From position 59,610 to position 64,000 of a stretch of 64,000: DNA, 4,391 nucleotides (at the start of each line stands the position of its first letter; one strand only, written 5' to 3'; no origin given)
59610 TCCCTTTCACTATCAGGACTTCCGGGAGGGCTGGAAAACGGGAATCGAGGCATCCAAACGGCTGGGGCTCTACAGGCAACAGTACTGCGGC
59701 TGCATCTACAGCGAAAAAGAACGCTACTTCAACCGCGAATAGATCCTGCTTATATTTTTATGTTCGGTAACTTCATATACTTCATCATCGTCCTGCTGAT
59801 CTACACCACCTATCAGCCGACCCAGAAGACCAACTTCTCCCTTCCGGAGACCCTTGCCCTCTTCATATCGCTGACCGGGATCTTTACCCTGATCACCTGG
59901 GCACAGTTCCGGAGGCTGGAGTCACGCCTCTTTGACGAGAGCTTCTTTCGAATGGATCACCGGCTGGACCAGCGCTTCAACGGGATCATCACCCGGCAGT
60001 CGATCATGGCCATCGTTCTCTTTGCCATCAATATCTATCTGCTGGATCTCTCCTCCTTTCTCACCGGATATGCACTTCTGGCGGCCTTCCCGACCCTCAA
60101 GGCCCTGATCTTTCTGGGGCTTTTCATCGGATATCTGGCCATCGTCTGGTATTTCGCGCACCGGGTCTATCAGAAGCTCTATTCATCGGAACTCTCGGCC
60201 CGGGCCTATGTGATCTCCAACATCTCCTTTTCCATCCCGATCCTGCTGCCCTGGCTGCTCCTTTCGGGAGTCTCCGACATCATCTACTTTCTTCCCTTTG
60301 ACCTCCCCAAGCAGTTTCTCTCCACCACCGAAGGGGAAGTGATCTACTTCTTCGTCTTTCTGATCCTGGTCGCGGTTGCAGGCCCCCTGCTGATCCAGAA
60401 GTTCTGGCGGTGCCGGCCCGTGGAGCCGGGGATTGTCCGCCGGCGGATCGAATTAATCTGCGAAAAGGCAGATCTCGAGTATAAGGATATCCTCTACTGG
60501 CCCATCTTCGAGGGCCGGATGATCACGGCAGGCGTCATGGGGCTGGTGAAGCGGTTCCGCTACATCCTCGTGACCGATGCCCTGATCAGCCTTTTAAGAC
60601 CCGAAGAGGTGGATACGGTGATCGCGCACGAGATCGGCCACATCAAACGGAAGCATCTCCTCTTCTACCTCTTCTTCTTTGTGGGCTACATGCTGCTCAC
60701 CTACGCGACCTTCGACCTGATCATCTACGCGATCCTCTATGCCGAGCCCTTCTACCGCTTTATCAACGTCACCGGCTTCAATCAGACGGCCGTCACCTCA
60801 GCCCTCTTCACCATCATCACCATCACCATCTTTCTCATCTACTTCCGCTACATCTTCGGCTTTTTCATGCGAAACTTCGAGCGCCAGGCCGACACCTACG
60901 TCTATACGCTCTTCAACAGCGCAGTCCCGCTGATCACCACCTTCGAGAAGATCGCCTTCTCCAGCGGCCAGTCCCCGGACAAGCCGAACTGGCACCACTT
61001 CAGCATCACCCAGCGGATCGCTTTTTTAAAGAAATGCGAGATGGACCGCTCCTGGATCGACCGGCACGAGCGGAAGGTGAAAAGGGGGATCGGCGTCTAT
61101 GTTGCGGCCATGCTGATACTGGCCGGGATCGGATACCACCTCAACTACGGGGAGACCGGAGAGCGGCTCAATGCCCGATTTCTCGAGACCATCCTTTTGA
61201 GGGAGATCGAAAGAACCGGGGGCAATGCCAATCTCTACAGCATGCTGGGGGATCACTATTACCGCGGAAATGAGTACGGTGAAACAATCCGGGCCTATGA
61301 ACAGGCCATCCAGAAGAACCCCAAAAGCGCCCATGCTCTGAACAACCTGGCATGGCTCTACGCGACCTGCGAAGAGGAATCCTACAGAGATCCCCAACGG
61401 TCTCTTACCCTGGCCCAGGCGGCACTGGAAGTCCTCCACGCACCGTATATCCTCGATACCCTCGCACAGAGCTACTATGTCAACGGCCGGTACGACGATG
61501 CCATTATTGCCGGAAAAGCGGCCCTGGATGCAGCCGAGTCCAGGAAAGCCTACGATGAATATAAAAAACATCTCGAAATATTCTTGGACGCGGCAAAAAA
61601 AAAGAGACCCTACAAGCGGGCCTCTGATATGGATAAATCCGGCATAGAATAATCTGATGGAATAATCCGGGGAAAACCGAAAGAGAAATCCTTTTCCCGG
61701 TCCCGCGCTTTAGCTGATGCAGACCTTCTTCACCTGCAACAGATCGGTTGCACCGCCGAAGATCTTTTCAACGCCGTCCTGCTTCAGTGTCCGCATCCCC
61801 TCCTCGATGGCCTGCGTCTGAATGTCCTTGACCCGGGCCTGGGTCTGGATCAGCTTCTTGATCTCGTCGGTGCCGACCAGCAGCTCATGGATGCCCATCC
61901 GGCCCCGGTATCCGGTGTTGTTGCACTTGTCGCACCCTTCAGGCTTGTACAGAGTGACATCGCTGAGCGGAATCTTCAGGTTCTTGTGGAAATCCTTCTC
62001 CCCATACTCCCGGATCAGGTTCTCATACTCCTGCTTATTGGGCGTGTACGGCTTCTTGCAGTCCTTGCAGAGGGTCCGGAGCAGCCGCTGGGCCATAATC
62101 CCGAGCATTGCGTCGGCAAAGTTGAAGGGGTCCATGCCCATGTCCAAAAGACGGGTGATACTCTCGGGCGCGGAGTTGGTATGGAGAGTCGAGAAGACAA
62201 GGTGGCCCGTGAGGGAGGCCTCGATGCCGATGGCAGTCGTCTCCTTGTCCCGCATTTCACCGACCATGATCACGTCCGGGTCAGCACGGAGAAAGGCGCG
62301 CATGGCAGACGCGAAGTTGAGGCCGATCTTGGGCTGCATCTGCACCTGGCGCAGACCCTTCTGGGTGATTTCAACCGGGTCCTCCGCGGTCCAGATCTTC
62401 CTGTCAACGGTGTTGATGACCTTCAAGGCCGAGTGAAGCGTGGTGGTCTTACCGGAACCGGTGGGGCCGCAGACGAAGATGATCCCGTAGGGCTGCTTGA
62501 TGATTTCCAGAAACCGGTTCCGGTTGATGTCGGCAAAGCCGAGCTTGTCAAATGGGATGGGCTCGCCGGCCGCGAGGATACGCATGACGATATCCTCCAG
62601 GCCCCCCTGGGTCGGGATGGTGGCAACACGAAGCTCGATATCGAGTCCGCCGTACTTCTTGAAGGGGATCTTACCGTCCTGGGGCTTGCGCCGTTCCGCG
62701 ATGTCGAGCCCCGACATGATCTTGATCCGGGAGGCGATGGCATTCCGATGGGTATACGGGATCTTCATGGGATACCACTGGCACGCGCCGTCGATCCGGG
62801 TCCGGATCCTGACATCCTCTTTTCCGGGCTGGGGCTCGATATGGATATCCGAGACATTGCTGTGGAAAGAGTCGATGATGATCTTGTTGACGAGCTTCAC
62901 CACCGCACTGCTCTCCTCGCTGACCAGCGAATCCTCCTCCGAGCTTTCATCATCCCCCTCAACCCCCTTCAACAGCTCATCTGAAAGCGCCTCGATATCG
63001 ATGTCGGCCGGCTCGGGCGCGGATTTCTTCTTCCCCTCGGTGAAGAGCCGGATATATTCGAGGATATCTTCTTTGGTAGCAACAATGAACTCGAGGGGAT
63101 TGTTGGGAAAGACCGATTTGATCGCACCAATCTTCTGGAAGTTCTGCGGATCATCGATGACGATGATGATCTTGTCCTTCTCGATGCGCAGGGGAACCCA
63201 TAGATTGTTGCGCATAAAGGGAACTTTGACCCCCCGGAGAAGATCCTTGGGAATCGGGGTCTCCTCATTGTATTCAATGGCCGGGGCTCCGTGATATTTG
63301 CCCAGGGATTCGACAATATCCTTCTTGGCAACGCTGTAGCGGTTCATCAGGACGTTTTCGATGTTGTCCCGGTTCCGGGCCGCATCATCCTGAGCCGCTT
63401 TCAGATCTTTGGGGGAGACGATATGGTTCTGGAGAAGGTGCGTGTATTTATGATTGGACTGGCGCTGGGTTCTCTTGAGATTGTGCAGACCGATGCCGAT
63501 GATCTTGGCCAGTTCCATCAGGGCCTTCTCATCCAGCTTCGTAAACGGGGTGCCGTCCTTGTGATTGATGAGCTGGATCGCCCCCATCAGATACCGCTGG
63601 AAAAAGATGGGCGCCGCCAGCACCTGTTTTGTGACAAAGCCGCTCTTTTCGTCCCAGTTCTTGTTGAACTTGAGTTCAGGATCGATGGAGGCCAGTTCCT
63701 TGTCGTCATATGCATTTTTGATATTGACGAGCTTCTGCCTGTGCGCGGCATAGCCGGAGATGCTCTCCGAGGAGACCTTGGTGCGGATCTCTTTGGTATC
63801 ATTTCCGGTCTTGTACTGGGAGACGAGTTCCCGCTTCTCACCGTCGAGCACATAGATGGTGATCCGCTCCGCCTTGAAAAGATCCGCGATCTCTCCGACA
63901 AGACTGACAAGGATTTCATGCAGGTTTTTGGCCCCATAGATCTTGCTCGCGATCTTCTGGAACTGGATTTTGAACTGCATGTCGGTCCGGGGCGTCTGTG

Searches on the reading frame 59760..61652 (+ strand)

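Call 8: search_protein_families(library=pfam, proteins=[window:59760-61652:+], max_evalue=0.001)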
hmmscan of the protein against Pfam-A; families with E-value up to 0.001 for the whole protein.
window:59760-61652:+ (630 aa): 6 families
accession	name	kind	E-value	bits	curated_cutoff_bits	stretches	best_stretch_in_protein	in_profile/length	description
PF01435.24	Peptidase_M48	-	3.6e-15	56.7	20.3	1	230-425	11-184/186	Peptidase family M48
PF13432.12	TPR_16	-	2e-07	31.7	32.7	1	495-535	2-42/65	Tetratricopeptide repeat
PF07719.23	TPR_2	-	2.3e-07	30.9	27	0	490-522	1-33/34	Tetratricopeptide repeat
PF13431.12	TPR_17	-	5.2e-07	29.9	24.4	1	512-535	1-24/34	Tetratricopeptide repeat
PF13414.12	TPR_11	-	1.8e-05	24.7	26.8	1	497-534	1-38/42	TPR repeat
PF13428.12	TPR_14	-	0.00021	22.1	23.5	0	491-531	2-42/44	Tetratricopeptide repeat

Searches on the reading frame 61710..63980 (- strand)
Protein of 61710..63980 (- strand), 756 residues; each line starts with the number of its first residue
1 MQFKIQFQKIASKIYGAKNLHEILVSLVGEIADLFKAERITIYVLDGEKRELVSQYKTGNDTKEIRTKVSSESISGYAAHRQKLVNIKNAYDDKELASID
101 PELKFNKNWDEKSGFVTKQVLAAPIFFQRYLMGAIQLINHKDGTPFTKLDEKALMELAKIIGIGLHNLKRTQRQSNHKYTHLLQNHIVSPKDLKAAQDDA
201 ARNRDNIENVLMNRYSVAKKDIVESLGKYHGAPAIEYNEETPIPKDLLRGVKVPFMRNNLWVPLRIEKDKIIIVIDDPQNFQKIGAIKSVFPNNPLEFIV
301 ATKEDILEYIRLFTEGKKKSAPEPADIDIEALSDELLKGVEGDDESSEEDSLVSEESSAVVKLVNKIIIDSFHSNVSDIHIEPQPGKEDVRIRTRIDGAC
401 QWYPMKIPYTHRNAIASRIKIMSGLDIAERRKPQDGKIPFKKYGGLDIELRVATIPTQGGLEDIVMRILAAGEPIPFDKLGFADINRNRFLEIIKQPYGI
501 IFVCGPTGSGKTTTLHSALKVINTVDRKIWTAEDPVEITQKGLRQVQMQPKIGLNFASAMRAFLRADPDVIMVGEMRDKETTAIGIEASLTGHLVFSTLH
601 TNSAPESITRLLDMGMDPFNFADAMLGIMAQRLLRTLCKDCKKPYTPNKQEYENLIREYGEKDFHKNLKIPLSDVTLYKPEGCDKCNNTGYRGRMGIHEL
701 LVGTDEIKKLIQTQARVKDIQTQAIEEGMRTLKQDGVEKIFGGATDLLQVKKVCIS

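Call 8: search_protein_families(library=pfam, proteins=[window:61710-63980:-], max_evalue=0.001)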
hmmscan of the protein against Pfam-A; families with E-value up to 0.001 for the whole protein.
window:61710-63980:- (756 aa): 5 families
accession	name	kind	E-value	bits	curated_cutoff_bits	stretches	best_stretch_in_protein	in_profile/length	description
PF00437.27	T2SSE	-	5.4e-116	387.7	24.9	1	355-750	3-368/370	Type II/IV secretion system protein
PF05157.20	MshEN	-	6.4e-13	49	23.1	1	239-314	9-84/90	MshEN domain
PF01590.32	GAF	-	3.6e-09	37.7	22.4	1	19-164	1-132/133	GAF domain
PF13492.12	GAF_3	-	0.00012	23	27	1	20-167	2-129/129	GAF domain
PF13401.12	AAA_22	-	0.00028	21.6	27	0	498-527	5-34/130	AAA domain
